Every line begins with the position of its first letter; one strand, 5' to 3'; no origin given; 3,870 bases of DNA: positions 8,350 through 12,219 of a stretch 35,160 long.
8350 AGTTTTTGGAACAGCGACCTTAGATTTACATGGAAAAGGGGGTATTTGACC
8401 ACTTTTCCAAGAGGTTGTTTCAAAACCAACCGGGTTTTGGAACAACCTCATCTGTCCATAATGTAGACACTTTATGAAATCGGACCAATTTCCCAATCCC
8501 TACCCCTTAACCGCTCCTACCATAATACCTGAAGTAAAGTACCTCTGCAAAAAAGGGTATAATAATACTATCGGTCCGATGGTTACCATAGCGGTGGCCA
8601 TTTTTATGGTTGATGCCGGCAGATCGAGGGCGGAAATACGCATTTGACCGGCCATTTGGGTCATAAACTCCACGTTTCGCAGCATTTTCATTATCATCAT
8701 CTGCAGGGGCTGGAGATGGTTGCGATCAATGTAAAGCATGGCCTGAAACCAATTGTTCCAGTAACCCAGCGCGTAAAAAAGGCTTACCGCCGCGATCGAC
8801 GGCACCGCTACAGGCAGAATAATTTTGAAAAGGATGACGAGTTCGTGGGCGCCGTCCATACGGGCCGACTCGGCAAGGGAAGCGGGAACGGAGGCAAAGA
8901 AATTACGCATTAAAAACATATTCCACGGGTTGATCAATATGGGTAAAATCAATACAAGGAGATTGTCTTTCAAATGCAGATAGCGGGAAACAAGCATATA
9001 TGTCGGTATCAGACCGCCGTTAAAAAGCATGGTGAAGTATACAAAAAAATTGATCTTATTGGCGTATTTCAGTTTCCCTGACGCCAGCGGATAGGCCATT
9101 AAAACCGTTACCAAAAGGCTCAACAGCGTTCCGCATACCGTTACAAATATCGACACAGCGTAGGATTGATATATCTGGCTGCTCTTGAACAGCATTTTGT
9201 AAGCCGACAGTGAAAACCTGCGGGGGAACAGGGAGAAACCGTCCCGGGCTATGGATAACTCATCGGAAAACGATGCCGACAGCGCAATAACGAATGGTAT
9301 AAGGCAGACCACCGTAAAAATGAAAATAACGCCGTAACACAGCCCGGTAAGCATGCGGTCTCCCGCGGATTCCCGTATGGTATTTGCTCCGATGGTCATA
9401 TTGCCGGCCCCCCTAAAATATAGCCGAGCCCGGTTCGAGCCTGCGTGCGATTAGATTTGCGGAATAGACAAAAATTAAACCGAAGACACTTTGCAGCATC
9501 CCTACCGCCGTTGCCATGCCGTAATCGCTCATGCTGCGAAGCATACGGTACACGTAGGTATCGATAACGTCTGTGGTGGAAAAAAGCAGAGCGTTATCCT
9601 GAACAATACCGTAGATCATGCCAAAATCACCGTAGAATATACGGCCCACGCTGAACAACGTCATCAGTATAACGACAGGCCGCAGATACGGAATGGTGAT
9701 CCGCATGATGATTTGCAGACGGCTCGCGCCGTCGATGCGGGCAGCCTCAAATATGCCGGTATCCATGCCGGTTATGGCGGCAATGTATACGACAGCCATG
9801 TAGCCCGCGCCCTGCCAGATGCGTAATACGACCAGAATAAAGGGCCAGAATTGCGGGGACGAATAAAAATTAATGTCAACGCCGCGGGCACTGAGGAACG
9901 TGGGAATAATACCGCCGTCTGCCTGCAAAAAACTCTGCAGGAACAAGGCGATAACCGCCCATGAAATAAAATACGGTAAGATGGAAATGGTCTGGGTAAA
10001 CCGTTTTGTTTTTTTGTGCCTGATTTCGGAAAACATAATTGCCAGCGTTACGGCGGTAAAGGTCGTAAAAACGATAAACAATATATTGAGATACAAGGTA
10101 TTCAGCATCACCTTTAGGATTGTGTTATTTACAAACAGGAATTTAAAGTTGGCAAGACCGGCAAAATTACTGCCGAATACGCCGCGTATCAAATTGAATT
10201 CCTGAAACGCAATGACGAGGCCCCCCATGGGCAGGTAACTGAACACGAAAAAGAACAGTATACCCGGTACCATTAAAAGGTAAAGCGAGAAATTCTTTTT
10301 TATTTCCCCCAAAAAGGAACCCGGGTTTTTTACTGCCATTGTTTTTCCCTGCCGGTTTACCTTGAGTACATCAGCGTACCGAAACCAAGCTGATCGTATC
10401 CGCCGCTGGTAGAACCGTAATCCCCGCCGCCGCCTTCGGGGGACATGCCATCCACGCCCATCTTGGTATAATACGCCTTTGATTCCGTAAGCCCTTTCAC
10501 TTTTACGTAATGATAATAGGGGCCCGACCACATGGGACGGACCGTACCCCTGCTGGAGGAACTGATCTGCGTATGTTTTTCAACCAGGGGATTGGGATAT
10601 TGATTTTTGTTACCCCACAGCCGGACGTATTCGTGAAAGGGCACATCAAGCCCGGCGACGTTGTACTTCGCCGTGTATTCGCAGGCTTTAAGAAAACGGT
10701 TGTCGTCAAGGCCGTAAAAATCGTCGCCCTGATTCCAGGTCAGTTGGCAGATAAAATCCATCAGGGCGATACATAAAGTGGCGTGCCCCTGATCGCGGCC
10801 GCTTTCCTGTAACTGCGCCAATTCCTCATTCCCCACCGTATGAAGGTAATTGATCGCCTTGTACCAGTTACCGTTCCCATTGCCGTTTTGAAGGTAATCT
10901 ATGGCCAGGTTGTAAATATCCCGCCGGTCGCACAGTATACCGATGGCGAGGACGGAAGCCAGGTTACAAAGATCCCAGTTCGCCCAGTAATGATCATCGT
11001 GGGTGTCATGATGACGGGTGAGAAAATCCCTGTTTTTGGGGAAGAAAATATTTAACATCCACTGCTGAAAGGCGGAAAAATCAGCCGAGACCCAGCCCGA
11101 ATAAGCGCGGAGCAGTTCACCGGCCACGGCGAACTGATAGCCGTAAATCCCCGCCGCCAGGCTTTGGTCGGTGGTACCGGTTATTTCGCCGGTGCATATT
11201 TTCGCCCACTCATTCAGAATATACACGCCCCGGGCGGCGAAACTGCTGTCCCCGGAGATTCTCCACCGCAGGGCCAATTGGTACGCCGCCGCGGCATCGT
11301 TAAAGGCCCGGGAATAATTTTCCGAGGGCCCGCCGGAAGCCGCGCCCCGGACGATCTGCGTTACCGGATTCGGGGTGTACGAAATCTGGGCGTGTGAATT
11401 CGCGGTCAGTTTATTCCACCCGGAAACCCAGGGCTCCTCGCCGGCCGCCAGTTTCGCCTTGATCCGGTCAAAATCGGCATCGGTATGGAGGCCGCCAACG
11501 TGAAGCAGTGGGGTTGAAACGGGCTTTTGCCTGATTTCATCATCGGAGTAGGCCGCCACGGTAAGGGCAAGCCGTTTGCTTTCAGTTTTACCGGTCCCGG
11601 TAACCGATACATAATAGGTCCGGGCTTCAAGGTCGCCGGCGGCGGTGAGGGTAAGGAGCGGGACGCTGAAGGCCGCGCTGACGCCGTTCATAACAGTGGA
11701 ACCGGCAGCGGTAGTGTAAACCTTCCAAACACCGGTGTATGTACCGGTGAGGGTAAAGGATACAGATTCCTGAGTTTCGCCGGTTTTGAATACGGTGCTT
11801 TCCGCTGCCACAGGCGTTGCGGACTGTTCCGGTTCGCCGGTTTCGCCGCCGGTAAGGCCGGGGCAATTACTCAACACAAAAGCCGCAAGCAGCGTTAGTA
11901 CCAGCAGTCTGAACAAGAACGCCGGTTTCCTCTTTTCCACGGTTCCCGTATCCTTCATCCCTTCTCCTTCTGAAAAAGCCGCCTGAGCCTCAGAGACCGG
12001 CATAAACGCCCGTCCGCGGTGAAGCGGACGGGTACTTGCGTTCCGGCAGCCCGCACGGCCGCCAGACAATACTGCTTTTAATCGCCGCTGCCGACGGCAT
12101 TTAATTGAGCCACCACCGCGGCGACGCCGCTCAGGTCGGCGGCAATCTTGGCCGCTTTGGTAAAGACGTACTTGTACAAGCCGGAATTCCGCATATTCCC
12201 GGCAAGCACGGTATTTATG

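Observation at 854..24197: Sixteen-gene, single-strand polysaccharide-utilisation locus of non-Sus design in a spirochaete-like genome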

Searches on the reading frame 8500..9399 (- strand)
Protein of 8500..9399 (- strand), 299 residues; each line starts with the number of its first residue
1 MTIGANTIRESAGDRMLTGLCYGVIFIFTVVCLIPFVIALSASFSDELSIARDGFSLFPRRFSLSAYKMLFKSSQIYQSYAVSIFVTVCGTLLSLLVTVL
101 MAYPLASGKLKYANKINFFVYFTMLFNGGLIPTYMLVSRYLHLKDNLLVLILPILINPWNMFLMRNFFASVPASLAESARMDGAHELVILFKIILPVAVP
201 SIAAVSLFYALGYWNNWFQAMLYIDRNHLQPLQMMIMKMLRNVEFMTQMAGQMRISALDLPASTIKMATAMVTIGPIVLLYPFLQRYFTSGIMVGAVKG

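Call 5: search_protein_families(library=pfam, proteins=[window:8500-9399:-], max_evalue=0.01)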
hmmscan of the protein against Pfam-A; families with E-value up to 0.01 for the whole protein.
window:8500-9399:- (299 aa): 1 family
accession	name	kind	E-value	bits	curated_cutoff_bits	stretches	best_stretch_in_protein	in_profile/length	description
PF00528.27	BPD_transp_1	-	5.4e-07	30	26.4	1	92-290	19-180/184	Binding-protein-dependent transport system inner membrane component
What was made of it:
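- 8500..9399 (-): g6: ABC permease. Pfam BPD_transp_1 (call 5).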

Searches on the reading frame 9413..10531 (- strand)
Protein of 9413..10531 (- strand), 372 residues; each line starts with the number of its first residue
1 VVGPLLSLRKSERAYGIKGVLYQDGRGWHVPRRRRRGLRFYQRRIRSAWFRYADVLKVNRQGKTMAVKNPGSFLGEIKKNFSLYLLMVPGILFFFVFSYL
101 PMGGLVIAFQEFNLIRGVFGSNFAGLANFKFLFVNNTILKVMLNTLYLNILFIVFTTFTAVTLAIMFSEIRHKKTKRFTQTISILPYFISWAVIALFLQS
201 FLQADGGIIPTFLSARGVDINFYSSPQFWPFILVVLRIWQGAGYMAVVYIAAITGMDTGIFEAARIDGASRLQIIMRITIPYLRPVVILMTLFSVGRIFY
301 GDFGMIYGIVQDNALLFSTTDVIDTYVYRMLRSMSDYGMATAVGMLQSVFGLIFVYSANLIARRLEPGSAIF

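Call 5: search_protein_families(library=pfam, proteins=[window:9413-10531:-], max_evalue=0.01)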
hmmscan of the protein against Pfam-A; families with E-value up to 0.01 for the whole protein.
window:9413-10531:- (372 aa): 1 family
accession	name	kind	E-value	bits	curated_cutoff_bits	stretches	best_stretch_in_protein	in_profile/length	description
PF00528.27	BPD_transp_1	-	2.8e-14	53.7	26.4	1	161-365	2-182/184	Binding-protein-dependent transport system inner membrane component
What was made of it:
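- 9413..10339 (-): g7: ABC permease. Pfam BPD_transp_1 scores 53.7 bits (call 5).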

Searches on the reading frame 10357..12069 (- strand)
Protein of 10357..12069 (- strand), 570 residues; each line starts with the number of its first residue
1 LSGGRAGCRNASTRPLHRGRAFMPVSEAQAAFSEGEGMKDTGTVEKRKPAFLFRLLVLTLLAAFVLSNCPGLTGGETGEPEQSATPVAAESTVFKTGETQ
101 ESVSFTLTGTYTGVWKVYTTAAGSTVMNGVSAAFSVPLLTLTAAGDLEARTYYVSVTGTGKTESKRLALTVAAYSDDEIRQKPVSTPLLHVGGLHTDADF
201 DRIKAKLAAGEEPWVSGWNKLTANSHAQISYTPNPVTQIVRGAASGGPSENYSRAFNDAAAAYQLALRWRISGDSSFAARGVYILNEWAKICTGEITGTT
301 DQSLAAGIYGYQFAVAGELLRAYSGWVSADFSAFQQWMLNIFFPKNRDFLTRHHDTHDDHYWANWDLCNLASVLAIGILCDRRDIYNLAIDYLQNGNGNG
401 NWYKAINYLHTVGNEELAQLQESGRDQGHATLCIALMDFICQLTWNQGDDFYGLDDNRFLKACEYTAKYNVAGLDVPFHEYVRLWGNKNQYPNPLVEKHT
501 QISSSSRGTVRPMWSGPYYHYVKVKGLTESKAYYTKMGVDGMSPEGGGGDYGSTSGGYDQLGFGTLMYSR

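Call 5: search_protein_families(library=pfam, proteins=[window:10357-12069:-], max_evalue=0.01)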
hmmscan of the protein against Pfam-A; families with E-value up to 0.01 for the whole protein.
window:10357-12069:- (570 aa): 1 family
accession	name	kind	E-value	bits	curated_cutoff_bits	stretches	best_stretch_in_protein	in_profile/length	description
PF05426.18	Alginate_lyase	-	9e-12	45.5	22.2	1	251-469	51-268/275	Alginate lyase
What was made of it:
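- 10357..11958 (-): g8: lipoprotein, N-terminal Ig-like domain plus lyase-like alpha/alpha domain, type A (lyA). Pfam Alginate_lyase scores 45.5 bits against a cut-off of 22.2 (call 5).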

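Call 13: search_solved_structures(query=window:10357-12069:-, max_evalue=1)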
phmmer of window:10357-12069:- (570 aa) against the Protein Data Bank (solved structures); distinct sequences matched with E-value up to 1: 0.
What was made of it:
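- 10357..11958 (-): No PDB hit by phmmer (call 13).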

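Call 29: search_protein_families(library=ncbifam, proteins=[window:10357-12069:-], max_evalue=0.01)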
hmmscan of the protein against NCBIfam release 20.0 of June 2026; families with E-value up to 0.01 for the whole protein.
window:10357-12069:- (570 aa): 0 families
